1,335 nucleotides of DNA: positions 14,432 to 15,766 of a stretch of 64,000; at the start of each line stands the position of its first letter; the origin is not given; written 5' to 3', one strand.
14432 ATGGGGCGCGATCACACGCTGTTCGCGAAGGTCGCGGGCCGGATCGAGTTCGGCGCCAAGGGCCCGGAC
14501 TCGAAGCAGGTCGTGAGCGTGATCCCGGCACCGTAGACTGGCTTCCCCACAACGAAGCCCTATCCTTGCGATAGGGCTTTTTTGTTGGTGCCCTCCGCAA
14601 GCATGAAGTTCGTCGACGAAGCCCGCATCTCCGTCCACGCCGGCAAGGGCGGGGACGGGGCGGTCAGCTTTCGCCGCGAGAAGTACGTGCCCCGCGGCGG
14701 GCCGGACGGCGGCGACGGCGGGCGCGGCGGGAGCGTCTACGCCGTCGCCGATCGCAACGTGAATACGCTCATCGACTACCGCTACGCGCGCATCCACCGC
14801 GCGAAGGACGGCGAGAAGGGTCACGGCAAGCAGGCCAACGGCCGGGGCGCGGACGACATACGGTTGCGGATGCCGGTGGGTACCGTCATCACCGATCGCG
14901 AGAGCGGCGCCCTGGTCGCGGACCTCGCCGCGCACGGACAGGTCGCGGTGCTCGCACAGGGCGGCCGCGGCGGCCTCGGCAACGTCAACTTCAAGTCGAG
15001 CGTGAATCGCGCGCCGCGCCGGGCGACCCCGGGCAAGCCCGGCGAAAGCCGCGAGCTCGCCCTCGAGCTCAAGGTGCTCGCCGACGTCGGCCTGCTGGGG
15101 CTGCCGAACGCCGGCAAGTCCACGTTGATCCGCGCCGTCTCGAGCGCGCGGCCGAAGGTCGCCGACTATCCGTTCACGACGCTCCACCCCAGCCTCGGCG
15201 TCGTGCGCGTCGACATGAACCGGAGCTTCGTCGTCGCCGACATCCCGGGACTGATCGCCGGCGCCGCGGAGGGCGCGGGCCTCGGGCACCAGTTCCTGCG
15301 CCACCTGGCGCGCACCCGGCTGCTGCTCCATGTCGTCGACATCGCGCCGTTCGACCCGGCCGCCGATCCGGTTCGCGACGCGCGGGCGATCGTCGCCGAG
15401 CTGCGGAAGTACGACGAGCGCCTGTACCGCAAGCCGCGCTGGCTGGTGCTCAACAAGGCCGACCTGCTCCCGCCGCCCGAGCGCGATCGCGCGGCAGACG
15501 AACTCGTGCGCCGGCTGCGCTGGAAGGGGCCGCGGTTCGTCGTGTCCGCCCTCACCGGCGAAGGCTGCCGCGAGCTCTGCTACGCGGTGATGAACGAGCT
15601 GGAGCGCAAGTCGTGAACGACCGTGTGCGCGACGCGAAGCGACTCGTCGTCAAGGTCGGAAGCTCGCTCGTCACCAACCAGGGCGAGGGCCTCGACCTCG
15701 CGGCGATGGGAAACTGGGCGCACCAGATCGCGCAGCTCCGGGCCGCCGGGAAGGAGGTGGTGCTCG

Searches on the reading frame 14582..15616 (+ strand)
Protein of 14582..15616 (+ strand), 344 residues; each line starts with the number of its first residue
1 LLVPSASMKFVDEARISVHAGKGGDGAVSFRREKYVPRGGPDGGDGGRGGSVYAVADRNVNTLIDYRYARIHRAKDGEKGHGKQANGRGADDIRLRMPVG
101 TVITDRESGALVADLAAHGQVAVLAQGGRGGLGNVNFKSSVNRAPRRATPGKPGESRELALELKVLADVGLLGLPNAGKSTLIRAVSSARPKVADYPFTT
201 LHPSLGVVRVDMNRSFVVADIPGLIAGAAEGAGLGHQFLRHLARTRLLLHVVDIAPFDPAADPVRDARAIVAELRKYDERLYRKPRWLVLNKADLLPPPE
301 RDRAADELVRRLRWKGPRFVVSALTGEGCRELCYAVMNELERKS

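Call 63: search_protein_families(library=pfam, proteins=[window:14582-15616:+], max_evalue=0.00001)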
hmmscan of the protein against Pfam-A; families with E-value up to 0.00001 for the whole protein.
window:14582-15616:+ (344 aa): 3 families
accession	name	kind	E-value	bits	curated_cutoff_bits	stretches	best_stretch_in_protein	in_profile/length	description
PF01018.28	GTP1_OBG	-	3.9e-59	199.1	27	1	11-165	1-155/155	GTP1/OBG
PF01926.29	MMR_HSR1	-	6.9e-25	87.8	21.9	1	168-292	1-113/113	50S ribosome-binding GTPase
PF02421.24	FeoB_N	-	9.1e-08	32.2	27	1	169-224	3-57/156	Ferrous iron transport protein B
